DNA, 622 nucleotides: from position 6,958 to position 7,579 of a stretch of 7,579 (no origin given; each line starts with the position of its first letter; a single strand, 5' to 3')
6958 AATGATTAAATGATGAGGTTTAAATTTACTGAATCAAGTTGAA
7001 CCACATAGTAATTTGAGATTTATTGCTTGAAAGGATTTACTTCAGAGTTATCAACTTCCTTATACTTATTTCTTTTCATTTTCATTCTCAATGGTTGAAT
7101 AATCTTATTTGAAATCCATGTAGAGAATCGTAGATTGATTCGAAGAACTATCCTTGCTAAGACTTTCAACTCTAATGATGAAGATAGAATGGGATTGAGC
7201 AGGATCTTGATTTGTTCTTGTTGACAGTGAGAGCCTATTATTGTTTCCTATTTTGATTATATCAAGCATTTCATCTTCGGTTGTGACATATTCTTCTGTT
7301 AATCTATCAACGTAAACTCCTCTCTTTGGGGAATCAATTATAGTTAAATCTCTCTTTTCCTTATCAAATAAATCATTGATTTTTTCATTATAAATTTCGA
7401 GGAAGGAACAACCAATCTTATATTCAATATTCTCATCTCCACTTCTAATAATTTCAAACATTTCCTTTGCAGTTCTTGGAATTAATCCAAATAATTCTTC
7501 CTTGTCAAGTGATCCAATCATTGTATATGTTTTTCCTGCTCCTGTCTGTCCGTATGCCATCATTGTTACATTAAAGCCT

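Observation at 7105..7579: Kinesin motor fragment: intact P-loop, mutated switch I (SSRSH -> PAQSH), no switch II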

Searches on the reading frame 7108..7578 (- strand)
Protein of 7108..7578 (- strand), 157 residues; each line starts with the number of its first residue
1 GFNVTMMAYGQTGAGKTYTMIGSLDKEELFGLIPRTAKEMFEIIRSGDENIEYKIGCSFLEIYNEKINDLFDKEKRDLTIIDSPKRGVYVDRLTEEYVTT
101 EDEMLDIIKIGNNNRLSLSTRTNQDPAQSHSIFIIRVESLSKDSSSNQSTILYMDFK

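Call 12: search_solved_structures(query=window:7108-7578:-, show_alignments=2)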
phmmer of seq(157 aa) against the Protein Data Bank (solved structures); distinct sequences matched with E-value up to 0.001: 154 (the best 60 are shown).
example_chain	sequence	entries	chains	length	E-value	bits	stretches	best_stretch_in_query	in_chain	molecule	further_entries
9t17_C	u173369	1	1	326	1.1e-32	116.1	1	1-153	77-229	Kinesin heavy chain isoform 5A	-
2kin_A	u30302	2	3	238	1.2e-32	116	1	1-153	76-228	KINESIN | KINESIN HEAVY CHAIN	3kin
4uxt_C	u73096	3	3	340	1.2e-32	116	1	1-153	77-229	KINESIN HEAVY CHAIN ISOFORM 5A | KINESIN-1 MOTOR DOMAIN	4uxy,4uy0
5hny_K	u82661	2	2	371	1.3e-32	115.9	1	1-153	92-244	Protein claret segregational, Kinesin-1/Kinesin-14, Protein claret segregational | Protein claret segregational,Protein claret segregational,Plus-end directed k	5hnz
5hle_A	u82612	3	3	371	1.3e-32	115.9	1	1-153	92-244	Protein claret segregational,Minus-end kinesin-1/kinesin-14,Protein claret segregational | Protein claret segregational,KINESIN HEAVY CHAIN ISOFORM 5C | Protein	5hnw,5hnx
3wrd_A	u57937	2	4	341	2.8e-32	114.8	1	1-153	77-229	Kinesin heavy chain isoform 5C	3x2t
3j6h_K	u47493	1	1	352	3e-32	114.6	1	1-153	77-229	Kinesin heavy chain isoform 5C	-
6ojq_K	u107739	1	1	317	6.2e-32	113.6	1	1-153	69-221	Kinesin-1 heavy chain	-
4lnu_K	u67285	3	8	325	6.4e-32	113.6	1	1-153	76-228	Kinesin-1 heavy chain | Kinesin-like protein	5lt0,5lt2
9l6k_A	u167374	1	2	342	7.2e-32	113.4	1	1-153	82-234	Kinesin-1 heavy chain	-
9l78_A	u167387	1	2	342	7.2e-32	113.4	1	1-153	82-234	Kinesin-1 heavy chain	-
4hna_K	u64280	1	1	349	7.5e-32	113.4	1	1-153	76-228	Kinesin-1 heavy chain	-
9l7e_A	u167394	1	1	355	7.8e-32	113.3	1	1-153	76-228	Kinesin-1 heavy chain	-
3j8x_K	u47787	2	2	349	7.8e-32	113.3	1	1-153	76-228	Kinesin-1 heavy chain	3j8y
9umm_A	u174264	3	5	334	8.2e-32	113.3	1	1-153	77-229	GcKIF5A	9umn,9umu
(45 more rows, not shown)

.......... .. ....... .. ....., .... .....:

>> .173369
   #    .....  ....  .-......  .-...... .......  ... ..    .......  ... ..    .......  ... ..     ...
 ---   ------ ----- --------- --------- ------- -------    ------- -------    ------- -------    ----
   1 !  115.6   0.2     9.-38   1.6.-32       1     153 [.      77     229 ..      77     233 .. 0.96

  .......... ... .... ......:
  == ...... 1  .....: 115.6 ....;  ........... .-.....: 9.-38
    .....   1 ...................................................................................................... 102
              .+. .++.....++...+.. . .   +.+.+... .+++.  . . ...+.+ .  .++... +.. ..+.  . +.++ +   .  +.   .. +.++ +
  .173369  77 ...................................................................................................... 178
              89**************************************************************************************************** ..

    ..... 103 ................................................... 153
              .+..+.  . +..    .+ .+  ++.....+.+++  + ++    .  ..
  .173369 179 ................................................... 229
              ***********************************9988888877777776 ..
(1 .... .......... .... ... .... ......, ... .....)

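Call 14: find_homologous_proteins(query=window:7108-7578:-)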
Query seq(157 aa) (157 aa): 381 proteins with E <= 0.001 among 484 candidates; the best 120 are listed.
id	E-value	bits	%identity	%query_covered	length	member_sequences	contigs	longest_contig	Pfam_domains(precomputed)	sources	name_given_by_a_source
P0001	2.0e-96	337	100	100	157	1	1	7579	PF00225.30,PF16796.12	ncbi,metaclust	ncbi:kinesin, partial [Naegleria gruberi]|metaclust:status=active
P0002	2.6e-29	120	44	88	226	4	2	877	PF00225.30,PF16796.12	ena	-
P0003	8.0e-26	109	45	89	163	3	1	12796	PF00225.30,PF16796.12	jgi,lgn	jgi:hypothetical protein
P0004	8.2e-26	108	42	95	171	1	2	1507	PF00225.30,PF16796.12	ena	-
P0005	1.0e-24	105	37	99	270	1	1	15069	PF00225.30,PF16796.12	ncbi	-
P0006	1.2e-24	105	40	96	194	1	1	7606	PF00225.30,PF16796.12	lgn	-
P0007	2.3e-23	101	42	92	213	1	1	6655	PF00225.30,PF16796.12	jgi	jgi:kinesin family protein 18/19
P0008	2.4e-23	100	43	86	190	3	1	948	PF00225.30,PF16796.12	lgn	-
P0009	4.1e-23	100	39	89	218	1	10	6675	PF00225.30,PF16796.12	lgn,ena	-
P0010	1.0e-22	98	42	90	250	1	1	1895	PF00225.30,PF16796.12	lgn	-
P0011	2.9e-22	97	42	92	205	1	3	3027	PF00225.30,PF16796.12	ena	-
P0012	1.4e-21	95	38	97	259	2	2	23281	PF00225.30,PF16796.12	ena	-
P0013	2.7e-21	94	38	97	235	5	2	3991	PF00225.30,PF16796.12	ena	-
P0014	3.9e-21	93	40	89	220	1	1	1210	PF00225.30,PF16796.12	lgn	-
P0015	4.1e-21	93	40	89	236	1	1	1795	PF00225.30,PF16796.12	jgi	jgi:hypothetical protein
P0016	4.4e-21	93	42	92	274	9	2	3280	PF00225.30,PF16796.12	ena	-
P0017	7.2e-21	92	41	90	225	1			PF00225.30,PF16796.12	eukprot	eukprot:Sspe_Gene.109472::Locus_89615_Transcript_1_1_Confidence_1.000_Length_774::g.109472::m.109472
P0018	1.5e-20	91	41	93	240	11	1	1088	PF00225.30,PF16796.12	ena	-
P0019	1.7e-20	91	42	85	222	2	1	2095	PF00225.30,PF16796.12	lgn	-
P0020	1.9e-20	91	39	92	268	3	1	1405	PF00225.30,PF16796.12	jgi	jgi:hypothetical protein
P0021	2.0e-20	91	38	90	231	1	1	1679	PF00225.30,PF16796.12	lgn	-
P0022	2.1e-20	91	37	99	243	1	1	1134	PF00225.30,PF16796.12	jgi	-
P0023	2.3e-20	91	41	88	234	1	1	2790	PF00225.30,PF16796.12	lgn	-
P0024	3.3e-20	90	38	96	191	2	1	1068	PF00225.30,PF16796.12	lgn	-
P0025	4.7e-20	90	39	88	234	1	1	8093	PF00225.30,PF16796.12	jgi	-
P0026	6.3e-20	89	50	63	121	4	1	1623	PF00225.30,PF16796.12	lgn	-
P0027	8.2e-20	89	36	96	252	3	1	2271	PF00225.30,PF16796.12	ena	-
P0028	8.3e-20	89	36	94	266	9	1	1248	PF00225.30,PF16796.12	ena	-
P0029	1.2e-19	89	39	88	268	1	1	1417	PF00225.30,PF16796.12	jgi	-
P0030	1.2e-19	88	37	90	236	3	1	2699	PF00225.30,PF16796.12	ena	-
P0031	1.4e-19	88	43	86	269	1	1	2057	PF00225.30,PF16796.12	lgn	-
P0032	2.0e-19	88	39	92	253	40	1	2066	PF00225.30,PF16796.12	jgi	jgi:hypothetical protein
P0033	2.3e-19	88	35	97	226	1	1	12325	PF00225.30,PF16796.12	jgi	jgi:kinesin family protein 6/9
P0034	4.6e-19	87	40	94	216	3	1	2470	PF00225.30,PF16796.12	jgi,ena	-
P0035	5.5e-19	86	48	63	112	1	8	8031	PF00225.30,PF16796.12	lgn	-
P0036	8.4e-19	86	37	97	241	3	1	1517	PF00225.30,PF16796.12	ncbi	-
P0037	8.9e-19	86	38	97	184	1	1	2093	PF00225.30,PF16796.12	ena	-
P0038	1.1e-18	85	32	95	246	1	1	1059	PF00225.30,PF16796.12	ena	-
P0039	1.3e-18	85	37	96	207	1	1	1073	PF00225.30,PF16796.12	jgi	jgi:kinesin family protein 6/9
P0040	1.3e-18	85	37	96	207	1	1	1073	PF00225.30,PF16796.12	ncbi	-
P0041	1.3e-18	85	38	88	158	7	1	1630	PF00225.30,PF16796.12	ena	-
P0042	1.7e-18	85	40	86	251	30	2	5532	PF00225.30,PF16796.12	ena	-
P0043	2.2e-18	84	38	92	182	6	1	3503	PF00225.30,PF16796.12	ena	-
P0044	2.5e-18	84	36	96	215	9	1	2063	PF00225.30,PF16796.12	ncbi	-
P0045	2.6e-18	84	37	90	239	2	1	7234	PF00225.30,PF16796.12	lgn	-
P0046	3.0e-18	84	42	76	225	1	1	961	PF00225.30,PF16796.12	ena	-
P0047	5.1e-18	83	35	93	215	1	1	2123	PF00225.30,PF16796.12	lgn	-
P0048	2.2e-17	81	39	89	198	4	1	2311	PF00225.30,PF16796.12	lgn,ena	-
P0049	2.3e-17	81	38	96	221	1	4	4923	PF00225.30,PF16796.12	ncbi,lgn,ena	-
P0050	2.3e-17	81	38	96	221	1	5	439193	PF00225.30,PF16796.12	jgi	jgi:kinesin family protein 6/9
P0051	6.4e-17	80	34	94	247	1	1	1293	PF00225.30,PF16796.12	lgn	-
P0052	9.9e-17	79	40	85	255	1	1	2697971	PF00225.30,PF16796.12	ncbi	ncbi:hypothetical protein PICMEDRAFT_27834, partial [Pichia membranifaciens NRRL Y-2026]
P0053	1.0e-16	79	34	90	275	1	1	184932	PF00225.30,PF16796.12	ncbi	ncbi:P-loop containing nucleoside triphosphate hydrolase protein, partial [Lobosporangium transversa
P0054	1.5e-16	78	38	90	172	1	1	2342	PF00225.30,PF16796.12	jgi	jgi:kinesin family protein 6/9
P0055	1.7e-16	78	37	88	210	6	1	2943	PF00225.30,PF16796.12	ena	-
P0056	2.2e-16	78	46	66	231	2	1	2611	PF00225.30,PF16796.12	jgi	jgi:kinesin family protein 3/17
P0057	2.5e-16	78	34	94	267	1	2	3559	PF00225.30,PF16796.12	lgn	-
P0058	2.7e-16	78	34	96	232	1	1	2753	PF00225.30,PF16796.12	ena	-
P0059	4.0e-16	77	39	76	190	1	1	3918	PF00225.30,PF16796.12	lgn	-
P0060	4.5e-16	77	39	88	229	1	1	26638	PF00225.30,PF16796.12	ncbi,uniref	ncbi:kinesin-like protein KIF9, partial [Rhinoderma darwinii]|uniref:kinesin-like protein KIF9 n=1 T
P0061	5.1e-16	77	35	90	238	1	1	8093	PF00225.30,PF16796.12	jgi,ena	-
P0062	5.3e-16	77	39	90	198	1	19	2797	PF00225.30,PF16796.12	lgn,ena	-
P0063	6.2e-16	76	36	88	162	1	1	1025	PF00225.30,PF16796.12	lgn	-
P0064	7.5e-16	76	44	69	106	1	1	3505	PF00225.30,PF16796.12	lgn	-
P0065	1.0e-15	76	47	62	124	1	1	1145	PF00225.30,PF16796.12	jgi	jgi:kinesin family protein 15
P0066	1.2e-15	76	34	96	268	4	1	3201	PF00225.30,PF16796.12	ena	-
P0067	1.2e-15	76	36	86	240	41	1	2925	PF00225.30,PF16796.12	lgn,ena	-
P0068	1.3e-15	75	37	87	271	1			PF00225.30,PF16796.12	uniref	uniref:Kinesin motor domain-containing protein n=1 Tax=Periophthalmus magnuspinnatus TaxID=409849 Re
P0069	1.4e-15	75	40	88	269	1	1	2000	PF00225.30,PF16796.12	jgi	jgi:hypothetical protein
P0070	2.1e-15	75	35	87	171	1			PF00225.30,PF16796.12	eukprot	eukprot:GHRR01035655.1.p1 GENE.GHRR01035655.1~~GHRR01035655.1.p1 ORF type:complete len:172 (+),score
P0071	2.5e-15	74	33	96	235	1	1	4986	PF00225.30,PF16796.12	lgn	-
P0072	2.7e-15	74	46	58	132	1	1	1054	PF00225.30,PF16796.12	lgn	-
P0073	2.8e-15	74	37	89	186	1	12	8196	PF00225.30,PF16796.12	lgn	-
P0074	2.8e-15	74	45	62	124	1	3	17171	PF00225.30,PF16796.12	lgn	-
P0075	3.6e-15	74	39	83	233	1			PF00225.30,PF16796.12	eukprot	eukprot:TRINITY_DN2796_c0_g2_i1.p1 TRINITY_DN2796_c0_g2~~TRINITY_DN2796_c0_g2_i1.p1 ORF type:complet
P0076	5.1e-15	73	38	87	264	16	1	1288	PF00225.30,PF16796.12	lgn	-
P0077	5.8e-15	73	31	99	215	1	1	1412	PF00225.30,PF16796.12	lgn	-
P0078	6.1e-15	73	48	63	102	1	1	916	PF00225.30,PF16796.12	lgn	-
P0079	6.8e-15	73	34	99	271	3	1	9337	PF00225.30,PF16796.12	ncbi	ncbi:hypothetical protein CAPTEDRAFT_218005, partial [Capitella teleta]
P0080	2.5e-14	71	30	96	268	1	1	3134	PF00225.30,PF16796.12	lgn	-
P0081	2.7e-14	71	36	90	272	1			PF00225.30,PF16796.12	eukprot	eukprot:PhF_6_TR27191/c3_g1_i1/m.39952/K10392/KIF1; kinesin family member 1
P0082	3.0e-14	71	35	85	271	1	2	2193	PF00225.30,PF16796.12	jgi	jgi:hypothetical protein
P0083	3.4e-14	71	45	62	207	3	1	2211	PF00225.30,PF16796.12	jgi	jgi:hypothetical protein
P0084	3.5e-14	71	45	63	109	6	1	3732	PF00225.30,PF16796.12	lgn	-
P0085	3.8e-14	71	40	73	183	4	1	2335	PF00225.30,PF16796.12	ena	-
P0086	3.8e-14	71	44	66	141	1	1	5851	PF00225.30,PF16796.12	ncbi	ncbi:kinesin heavy chain, partial [Reticulomyxa filosa]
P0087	4.3e-14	70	32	92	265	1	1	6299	PF00225.30,PF16796.12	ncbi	ncbi:unnamed protein product, partial [Laminaria digitata]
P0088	5.5e-14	70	39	73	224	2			PF00225.30,PF16796.12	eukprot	eukprot:COSAG01_NODE_17469_length_1149_cov_1.476190_2_plen_224_part_01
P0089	5.8e-14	70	53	45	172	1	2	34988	PF00225.30,PF16796.12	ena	-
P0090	8.2e-14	70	39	79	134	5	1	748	PF00225.30,PF16796.12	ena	-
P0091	1.0e-13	69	46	63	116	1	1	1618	PF00225.30,PF16796.12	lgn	-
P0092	1.2e-13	69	44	60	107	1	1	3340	PF00225.30,PF16796.12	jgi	jgi:kinesin family protein 1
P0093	1.3e-13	69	43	77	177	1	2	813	PF00225.30,PF16796.12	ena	-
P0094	1.5e-13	69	36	89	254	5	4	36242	PF00225.30,PF16796.12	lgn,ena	-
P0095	1.6e-13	69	32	92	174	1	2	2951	PF00225.30,PF16796.12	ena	-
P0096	2.9e-13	68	46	62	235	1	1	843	PF00225.30,PF16796.12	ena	-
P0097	3.0e-13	68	35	87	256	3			PF00225.30,PF16796.12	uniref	uniref:Kinesin motor domain-containing protein n=1 Tax=Poecilia reticulata TaxID=8081 RepID=A0A3P9PB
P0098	3.4e-13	68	43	51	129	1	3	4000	PF00225.30,PF16796.12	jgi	jgi:hypothetical protein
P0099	3.4e-13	68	36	89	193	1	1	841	PF00225.30,PF16796.12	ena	-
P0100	3.4e-13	68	36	82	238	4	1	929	PF00225.30,PF16796.12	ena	-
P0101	3.8e-13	67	40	76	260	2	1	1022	PF00225.30,PF16796.12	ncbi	-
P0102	3.8e-13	67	33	99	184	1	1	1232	PF00225.30,PF16796.12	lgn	-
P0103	4.2e-13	67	53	46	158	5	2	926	PF00225.30,PF16796.12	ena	-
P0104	4.4e-13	67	35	87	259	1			PF00225.30,PF16796.12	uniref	uniref:Kinesin motor domain-containing protein n=1 Tax=Cynoglossus semilaevis TaxID=244447 RepID=A0A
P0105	4.9e-13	67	51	46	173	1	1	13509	PF00225.30,PF16796.12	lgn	-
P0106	5.1e-13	67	37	78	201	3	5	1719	PF00225.30,PF16796.12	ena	-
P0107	5.7e-13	67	46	52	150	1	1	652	PF00225.30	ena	-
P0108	8.4e-13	66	47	58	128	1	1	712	PF00225.30,PF16796.12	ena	-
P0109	9.0e-13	66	35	87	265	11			PF00225.30,PF16796.12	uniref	uniref:Kinesin motor domain-containing protein n=1 Tax=Amphilophus citrinellus TaxID=61819 RepID=A0A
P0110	9.8e-13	66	48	55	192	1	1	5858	PF00225.30,PF16796.12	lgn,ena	-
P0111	1.1e-12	66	47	58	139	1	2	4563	PF00225.30,PF16796.12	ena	-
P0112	1.2e-12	66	39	69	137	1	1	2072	PF00225.30,PF16796.12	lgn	-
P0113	1.4e-12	66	51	46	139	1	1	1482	PF00225.30,PF16796.12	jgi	-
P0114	1.5e-12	65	36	90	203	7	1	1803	PF00225.30,PF16796.12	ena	-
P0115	1.9e-12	65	35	89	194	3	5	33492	PF00225.30,PF16796.12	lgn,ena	-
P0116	1.9e-12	65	42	58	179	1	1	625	PF00225.30,PF16796.12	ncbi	-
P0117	2.1e-12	65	35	93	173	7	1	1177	PF00225.30,PF16796.12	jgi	jgi:kinesin family protein C1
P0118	2.4e-12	65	39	67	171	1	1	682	PF00225.30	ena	-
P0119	2.6e-12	65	33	89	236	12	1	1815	PF00225.30,PF16796.12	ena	-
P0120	3.0e-12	65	49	46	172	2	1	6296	PF00225.30,PF16796.12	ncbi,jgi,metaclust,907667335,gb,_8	metaclust:\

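Call 16: search_protein_families(library=pfam, proteins=[window:7108-7578:-], max_evalue=1)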
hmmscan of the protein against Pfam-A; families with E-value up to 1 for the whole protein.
seq(157 aa): 3 families
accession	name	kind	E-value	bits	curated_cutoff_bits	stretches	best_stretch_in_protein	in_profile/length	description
PF00225.29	Kinesin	-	4.1e-44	151.4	29.3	1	1-149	73-225/327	Kinesin motor domain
PF16796.11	Microtub_bd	-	9.9e-17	61.7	27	1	1-70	89-154/155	Microtubule binding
PF08470.16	NTNH_C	-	0.051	14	23.9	1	68-141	55-128/162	Nontoxic nonhaemagglutinin C-terminal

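Call 17: find_encoding_contigs(protein=P0001, flank=10000, max_places=10)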
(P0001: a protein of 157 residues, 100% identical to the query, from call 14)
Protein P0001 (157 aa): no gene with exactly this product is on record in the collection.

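Call 23: search_protein_representatives(protein=P0001)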
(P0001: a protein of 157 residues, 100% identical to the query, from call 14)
Query: 157 residues. Proteins with E-value up to 0.001 (for the whole library): 28566; up to 1e-10: 11679; up to 1e-30: 53. The best 150 are listed.
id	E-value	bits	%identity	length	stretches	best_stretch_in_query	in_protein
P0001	6.4e-97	337.4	100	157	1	1-157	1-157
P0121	9.8e-60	216.8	35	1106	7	1-147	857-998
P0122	1.9e-56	206.2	40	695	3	1-147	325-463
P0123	5.6e-47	175.4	41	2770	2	1-141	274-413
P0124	6.9e-46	171.9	39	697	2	1-147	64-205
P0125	7.9e-44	165.2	36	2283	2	1-154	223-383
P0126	2.9e-43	163.4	51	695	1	1-146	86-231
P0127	1.0e-42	161.6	38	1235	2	1-138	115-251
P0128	1.8e-41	157.6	46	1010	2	1-144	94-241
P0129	2.7e-39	150.5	48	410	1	1-149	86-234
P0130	6.8e-39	149.2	39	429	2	1-139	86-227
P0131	1.4e-35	138.5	46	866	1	1-148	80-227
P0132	4.0e-35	137.0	47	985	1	1-148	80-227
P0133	4.9e-35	136.7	48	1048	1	1-139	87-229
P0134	5.8e-35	136.5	45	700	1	1-155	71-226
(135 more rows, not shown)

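Call 25: list_cluster_members(proteins=[P0126, P0129, P0128, P0131, P0122, P0121, P0133, P0132])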
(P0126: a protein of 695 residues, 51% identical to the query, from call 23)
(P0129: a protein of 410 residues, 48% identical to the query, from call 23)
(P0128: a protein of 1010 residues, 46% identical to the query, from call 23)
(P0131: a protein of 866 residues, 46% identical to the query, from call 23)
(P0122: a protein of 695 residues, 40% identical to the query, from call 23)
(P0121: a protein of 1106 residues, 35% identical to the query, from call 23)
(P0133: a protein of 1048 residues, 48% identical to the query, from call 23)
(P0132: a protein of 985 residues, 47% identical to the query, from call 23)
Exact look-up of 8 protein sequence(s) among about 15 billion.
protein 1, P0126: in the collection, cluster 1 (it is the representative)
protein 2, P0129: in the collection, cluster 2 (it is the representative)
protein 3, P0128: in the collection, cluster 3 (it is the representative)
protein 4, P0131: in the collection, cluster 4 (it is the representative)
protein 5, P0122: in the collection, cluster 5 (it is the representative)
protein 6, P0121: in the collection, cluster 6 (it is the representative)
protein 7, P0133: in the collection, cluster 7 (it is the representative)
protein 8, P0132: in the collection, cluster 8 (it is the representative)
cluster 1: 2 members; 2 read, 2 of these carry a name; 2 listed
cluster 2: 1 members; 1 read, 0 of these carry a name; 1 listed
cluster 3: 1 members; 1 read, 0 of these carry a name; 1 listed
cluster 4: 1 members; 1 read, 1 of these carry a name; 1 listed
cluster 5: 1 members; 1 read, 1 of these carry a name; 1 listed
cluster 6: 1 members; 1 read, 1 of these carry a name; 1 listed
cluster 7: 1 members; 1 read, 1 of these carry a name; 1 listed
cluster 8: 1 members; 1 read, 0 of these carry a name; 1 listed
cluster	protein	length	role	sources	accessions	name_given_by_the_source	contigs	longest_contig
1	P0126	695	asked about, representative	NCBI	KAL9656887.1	hypothetical protein ABK040_004421, partial [Willaertia magna]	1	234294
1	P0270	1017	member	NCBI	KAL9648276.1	hypothetical protein ABK040_013895 [Willaertia magna]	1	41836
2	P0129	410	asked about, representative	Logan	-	-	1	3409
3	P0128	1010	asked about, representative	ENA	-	-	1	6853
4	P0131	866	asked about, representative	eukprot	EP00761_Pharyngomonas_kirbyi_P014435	gb/GECH01014465.1/.p1 GENE.gb/GECH01014465.1/~~gb/GECH01014465.1/.p1 ORF type:complete ...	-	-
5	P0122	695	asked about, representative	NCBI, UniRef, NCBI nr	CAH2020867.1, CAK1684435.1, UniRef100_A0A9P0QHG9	unnamed protein product [Acanthoscelides obtectus] | Kinesin motor domain-containing protein n=1 Tax=Acanthoscelides obtectus TaxID=200917 ...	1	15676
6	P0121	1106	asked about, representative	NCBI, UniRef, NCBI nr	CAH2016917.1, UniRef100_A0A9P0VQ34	unnamed protein product [Acanthoscelides obtectus] | Kinesin motor domain-containing protein n=2 Tax=Acanthoscelides obtectus TaxID=200917 ...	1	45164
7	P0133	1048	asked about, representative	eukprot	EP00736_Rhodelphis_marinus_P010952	Rmarinus@m.7737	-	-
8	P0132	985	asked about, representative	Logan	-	-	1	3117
